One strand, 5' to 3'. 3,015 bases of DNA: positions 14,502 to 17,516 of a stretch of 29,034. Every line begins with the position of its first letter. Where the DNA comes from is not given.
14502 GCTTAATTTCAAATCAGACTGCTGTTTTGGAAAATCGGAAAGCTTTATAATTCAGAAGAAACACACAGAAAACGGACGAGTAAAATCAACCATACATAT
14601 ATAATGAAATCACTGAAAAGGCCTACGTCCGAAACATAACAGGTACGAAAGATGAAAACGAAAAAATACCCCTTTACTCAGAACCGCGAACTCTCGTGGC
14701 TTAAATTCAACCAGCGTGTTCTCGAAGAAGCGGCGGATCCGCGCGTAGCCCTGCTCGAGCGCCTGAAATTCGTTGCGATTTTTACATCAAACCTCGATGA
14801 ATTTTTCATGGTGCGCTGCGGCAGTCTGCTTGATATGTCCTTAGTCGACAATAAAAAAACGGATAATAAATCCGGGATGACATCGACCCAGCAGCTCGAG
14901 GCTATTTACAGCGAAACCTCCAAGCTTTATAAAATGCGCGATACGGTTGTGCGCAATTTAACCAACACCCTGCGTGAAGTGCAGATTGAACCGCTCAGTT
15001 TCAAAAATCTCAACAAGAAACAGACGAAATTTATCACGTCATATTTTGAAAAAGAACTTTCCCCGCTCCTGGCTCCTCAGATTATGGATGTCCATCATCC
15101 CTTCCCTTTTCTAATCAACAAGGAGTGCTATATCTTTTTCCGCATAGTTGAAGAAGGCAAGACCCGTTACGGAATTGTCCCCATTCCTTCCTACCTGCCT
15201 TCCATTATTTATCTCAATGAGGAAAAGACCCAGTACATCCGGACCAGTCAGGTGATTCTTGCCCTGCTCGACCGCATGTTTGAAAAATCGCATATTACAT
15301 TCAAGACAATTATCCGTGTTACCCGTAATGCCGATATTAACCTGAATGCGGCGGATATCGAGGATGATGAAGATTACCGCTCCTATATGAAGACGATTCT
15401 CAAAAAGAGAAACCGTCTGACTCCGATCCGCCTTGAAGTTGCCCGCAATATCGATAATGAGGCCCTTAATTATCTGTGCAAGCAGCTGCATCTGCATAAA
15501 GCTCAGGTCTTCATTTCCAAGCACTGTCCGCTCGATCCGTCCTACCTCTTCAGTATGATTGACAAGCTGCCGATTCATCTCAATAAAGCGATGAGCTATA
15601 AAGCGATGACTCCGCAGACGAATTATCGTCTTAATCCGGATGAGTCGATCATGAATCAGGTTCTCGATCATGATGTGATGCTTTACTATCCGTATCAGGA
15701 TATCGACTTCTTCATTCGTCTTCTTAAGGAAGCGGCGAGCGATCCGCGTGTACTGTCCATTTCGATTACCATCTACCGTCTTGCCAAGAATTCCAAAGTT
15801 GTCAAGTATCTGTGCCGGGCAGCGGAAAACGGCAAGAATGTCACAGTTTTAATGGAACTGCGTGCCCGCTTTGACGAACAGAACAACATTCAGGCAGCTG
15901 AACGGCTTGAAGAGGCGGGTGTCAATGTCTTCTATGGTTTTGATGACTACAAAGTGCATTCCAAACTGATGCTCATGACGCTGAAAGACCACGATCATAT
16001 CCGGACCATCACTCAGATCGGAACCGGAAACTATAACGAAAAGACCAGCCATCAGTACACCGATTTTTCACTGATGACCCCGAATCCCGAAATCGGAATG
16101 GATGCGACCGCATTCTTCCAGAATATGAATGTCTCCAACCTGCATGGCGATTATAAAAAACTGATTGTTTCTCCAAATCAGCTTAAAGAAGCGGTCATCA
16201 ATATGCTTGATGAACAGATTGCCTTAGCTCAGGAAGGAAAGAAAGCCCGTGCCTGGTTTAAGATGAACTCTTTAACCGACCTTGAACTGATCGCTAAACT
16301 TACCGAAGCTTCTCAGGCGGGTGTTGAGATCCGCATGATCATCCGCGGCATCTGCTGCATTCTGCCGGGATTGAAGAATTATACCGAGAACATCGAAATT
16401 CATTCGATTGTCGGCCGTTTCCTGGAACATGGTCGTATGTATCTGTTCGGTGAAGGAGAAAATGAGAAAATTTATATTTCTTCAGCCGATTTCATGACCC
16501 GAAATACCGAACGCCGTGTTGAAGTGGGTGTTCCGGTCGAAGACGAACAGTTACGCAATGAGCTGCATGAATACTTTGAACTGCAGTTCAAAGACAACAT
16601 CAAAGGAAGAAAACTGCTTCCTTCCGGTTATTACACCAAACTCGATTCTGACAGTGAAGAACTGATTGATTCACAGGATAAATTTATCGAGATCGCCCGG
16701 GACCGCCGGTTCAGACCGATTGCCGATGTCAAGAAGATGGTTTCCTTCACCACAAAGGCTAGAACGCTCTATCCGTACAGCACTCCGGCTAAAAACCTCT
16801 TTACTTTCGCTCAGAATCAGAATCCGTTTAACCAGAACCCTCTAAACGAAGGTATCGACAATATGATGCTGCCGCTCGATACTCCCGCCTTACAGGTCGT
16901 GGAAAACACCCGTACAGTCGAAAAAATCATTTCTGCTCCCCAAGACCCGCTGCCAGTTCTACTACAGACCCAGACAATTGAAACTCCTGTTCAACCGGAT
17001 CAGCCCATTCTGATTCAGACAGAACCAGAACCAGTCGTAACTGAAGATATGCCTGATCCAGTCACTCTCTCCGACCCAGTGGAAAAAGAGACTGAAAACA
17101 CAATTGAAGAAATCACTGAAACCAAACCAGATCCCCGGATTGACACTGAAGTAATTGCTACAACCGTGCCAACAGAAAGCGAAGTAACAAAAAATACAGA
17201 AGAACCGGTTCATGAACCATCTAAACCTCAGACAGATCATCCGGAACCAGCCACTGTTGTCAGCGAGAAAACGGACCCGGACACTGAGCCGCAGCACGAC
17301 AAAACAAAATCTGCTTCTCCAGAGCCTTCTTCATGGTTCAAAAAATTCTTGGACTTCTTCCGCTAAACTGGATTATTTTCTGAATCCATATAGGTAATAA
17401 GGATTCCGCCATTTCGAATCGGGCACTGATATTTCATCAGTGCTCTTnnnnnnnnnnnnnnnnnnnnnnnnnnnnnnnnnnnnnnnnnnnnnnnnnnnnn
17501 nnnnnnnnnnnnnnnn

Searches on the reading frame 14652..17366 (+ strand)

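Call 9: search_protein_families(library=pfam, proteins=[window:14652-17366:+], max_evalue=0.001)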
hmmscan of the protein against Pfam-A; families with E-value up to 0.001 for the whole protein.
window:14652-17366:+ (904 aa): 6 families
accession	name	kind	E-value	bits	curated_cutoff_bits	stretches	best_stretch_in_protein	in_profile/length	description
PF17941.7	PP_kinase_C_1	-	3.5e-63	212.6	25.7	1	333-494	2-163/167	Polyphosphate kinase C-terminal domain 1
PF13090.12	PP_kinase_C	-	1.2e-62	210.9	25.8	1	504-675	1-172/172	Polyphosphate kinase C-terminal domain 2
PF02503.22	PP_kinase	-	8.7e-47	159.6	31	1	123-301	1-182/183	Polyphosphate kinase middle domain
PF13089.11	PP_kinase_N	-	7.6e-34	116.7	23.8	1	10-113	2-105/107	Polyphosphate kinase N-terminal domain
PF13091.12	PLDc_2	-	2.5e-16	60.1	27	2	369-492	11-131/132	PLD-like domain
PF09565.16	RE_NgoFVII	-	7.6e-08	32.3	23.8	1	576-650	77-153/162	NgoFVII restriction endonuclease N-terminal PLD domain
